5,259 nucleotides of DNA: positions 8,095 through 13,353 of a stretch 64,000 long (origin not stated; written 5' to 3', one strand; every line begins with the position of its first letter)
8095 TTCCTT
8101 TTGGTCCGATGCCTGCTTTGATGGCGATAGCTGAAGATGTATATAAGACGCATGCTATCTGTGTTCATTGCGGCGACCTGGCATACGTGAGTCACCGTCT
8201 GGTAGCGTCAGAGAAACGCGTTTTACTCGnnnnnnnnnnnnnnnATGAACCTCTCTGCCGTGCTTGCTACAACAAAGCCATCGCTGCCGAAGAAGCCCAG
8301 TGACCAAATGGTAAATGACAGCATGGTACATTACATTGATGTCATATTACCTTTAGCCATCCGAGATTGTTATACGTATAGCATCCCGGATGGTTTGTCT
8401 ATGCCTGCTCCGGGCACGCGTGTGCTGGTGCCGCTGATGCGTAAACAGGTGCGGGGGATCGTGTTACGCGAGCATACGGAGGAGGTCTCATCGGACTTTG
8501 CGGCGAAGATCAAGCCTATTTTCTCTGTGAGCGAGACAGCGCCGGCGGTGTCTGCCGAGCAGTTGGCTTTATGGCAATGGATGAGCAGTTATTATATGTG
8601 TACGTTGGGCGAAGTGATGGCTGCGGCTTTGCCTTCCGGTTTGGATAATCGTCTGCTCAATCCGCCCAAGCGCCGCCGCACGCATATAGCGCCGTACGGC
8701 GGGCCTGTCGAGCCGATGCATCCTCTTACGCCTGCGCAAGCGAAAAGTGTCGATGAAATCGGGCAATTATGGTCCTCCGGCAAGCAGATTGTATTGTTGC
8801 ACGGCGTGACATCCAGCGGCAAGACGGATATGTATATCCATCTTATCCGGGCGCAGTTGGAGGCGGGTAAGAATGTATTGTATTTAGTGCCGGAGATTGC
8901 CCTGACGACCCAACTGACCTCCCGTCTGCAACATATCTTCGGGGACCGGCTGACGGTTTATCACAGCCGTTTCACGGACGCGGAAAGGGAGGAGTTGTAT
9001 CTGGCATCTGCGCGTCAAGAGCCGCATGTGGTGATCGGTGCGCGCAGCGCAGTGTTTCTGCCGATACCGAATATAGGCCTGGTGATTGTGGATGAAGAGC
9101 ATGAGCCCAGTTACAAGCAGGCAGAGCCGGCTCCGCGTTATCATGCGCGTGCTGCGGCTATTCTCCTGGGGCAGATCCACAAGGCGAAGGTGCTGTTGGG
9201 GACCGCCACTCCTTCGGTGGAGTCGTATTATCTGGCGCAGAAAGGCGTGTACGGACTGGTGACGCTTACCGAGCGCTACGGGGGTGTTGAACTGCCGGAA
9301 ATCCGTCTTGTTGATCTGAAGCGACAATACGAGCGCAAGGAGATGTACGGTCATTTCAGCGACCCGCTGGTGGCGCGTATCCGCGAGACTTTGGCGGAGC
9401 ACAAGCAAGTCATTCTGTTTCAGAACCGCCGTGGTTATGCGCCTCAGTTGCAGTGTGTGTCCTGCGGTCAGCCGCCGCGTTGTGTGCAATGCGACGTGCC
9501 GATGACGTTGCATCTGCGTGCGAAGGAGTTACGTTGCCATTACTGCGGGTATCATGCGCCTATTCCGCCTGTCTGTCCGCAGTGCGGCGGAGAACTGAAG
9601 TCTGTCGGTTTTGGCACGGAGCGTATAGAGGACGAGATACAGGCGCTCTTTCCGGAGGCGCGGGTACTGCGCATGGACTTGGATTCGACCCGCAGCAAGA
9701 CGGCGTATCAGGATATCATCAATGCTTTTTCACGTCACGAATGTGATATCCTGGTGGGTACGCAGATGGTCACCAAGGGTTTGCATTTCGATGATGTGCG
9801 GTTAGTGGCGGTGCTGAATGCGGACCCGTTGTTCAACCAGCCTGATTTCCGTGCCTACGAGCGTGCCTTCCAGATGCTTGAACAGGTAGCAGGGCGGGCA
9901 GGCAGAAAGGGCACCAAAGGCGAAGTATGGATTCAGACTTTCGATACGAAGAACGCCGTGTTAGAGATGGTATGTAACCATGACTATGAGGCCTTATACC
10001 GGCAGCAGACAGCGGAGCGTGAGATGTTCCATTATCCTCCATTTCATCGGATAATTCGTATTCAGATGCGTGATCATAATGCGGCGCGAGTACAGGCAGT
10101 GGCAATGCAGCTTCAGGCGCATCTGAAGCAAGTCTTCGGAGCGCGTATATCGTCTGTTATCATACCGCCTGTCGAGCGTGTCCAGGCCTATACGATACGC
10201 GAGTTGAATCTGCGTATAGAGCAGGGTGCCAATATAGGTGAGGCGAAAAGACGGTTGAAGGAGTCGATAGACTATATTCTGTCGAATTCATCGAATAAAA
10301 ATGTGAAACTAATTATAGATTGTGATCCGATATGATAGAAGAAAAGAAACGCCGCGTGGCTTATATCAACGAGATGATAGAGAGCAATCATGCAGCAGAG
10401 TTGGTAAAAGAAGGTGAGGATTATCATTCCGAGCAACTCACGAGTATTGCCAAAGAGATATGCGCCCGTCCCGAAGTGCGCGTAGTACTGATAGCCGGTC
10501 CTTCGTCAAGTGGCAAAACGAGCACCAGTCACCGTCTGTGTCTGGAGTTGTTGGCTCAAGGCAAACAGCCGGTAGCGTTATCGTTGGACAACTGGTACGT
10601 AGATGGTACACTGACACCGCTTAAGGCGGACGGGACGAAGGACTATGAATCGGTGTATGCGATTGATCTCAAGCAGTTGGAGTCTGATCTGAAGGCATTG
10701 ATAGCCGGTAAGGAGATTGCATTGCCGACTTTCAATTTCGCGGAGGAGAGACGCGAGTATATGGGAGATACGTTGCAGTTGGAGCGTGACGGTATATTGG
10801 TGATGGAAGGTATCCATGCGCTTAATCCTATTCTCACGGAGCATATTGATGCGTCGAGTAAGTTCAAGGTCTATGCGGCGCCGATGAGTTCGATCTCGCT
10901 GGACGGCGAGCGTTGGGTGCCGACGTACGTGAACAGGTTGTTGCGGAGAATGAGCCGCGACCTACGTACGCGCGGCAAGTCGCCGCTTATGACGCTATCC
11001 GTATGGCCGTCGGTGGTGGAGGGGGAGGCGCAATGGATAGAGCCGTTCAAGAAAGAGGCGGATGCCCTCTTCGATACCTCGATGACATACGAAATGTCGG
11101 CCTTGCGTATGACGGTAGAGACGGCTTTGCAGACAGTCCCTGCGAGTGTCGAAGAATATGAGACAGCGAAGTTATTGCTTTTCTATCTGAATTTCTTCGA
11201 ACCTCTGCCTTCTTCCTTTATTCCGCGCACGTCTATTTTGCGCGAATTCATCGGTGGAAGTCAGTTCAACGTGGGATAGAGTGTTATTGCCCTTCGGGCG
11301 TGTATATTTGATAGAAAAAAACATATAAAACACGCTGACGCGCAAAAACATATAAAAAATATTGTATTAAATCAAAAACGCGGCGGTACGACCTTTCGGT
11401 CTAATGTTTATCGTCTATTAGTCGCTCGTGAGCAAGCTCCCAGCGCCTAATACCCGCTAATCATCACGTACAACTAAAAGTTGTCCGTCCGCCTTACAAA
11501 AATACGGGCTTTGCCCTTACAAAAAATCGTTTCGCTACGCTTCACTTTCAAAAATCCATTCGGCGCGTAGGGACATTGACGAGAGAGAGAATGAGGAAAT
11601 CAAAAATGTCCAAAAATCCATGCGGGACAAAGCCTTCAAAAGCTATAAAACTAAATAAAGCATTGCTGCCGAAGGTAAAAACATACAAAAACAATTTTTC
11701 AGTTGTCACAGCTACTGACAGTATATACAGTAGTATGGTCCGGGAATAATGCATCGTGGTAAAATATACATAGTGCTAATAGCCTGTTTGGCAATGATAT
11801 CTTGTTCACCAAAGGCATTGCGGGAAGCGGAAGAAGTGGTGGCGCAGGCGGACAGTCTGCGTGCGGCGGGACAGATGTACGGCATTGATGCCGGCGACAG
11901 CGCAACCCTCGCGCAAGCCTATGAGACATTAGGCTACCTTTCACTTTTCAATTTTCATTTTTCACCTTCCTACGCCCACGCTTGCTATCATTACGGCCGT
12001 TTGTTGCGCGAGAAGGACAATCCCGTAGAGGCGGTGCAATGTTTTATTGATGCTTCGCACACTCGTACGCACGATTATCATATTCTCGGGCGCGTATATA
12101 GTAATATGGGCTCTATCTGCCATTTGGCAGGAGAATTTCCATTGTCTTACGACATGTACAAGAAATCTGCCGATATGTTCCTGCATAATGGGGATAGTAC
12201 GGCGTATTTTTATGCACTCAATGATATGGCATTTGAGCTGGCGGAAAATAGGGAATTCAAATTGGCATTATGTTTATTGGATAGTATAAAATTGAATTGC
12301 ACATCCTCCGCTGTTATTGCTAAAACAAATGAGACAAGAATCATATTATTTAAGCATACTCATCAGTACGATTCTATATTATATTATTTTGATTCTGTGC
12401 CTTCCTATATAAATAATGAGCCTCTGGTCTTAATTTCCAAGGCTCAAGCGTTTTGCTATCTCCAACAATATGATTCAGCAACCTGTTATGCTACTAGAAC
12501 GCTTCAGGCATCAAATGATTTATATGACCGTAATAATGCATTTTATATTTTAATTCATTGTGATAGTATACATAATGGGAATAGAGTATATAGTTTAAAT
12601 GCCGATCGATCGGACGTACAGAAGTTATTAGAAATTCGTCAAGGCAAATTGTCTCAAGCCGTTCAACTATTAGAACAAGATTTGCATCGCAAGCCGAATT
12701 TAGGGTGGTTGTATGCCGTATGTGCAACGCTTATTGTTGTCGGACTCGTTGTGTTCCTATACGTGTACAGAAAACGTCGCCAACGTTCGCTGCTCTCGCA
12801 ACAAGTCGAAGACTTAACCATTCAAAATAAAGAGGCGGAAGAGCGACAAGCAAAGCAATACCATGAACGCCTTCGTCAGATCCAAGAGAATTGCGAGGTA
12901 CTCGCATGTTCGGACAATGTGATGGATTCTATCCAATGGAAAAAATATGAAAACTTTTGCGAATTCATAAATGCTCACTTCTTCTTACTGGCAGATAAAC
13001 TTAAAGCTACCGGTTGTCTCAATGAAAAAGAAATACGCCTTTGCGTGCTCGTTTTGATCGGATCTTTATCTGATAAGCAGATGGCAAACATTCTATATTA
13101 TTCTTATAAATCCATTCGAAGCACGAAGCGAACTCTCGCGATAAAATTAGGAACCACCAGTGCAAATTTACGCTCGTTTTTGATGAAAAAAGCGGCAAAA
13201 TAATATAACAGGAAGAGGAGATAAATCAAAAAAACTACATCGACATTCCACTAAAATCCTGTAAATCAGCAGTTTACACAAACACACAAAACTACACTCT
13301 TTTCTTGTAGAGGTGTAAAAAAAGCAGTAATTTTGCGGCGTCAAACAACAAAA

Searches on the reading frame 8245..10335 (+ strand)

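Call 86: search_protein_families(library=pfam, proteins=[window:8245-10335:+], max_evalue=0.001)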
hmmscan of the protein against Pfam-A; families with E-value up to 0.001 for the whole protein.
window:8245-10335:+ (696 aa): 7 families
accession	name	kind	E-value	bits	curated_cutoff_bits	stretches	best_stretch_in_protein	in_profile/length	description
PF17764.6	PriA_3primeBD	-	2.4e-27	95.1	22.7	1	32-130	1-96/96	3'DNA-binding domain (3'BD)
PF00270.35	DEAD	-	2.1e-17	63.8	26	1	162-326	1-162/167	DEAD/DEAH box helicase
PF04851.21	ResIII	-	7.7e-13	49.1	22.5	1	160-324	3-163/164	Type III restriction enzyme, res subunit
PF18319.7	Zn_ribbon_PriA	-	1.2e-10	41.6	26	1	413-439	1-27/27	PriA DNA helicase Cys-rich region (CRR) domain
PF00271.37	Helicase_C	-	1.8e-10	41.5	23.5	1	478-556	44-110/110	Helicase conserved C-terminal domain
PF18074.6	PriA_C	-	8.5e-06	26.9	26.9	1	599-695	1-95/95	Primosomal protein N C-terminal domain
PF22590.2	Cas3-like_C_2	-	9e-05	23.1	27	0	208-251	2-47/106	CRISPR-associated nuclease/helicase Cas3, C-terminal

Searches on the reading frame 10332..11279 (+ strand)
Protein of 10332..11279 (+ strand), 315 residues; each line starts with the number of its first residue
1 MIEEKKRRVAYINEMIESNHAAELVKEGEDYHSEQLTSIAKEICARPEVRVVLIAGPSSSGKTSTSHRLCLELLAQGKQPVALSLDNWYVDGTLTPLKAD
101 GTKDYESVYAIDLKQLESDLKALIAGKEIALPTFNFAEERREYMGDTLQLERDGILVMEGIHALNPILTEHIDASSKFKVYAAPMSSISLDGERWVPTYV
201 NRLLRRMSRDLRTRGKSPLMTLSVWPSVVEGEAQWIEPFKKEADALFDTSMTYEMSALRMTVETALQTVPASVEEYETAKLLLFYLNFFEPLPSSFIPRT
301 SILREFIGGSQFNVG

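Call 86: search_protein_families(library=pfam, proteins=[window:10332-11279:+], max_evalue=0.001)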
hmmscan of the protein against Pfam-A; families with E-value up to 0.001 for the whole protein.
window:10332-11279:+ (315 aa): 2 families
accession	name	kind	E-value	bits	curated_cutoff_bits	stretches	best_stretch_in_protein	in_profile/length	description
PF00485.24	PRK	-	4.1e-16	59.8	22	1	52-251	2-191/196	Phosphoribulokinase / Uridine kinase family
PF20720.3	nSTAND3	-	3.2e-05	24.1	27.2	1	49-84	17-52/155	Novel STAND NTPase 3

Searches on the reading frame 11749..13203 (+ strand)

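Call 86: search_protein_families(library=pfam, proteins=[window:11749-13203:+], max_evalue=0.001)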
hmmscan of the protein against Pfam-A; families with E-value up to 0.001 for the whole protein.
window:11749-13203:+ (484 aa): 1 family
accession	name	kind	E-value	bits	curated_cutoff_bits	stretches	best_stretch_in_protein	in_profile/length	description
PF02451.20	Nodulin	-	0.00085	19.3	25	0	169-252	33-110/188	Nodulin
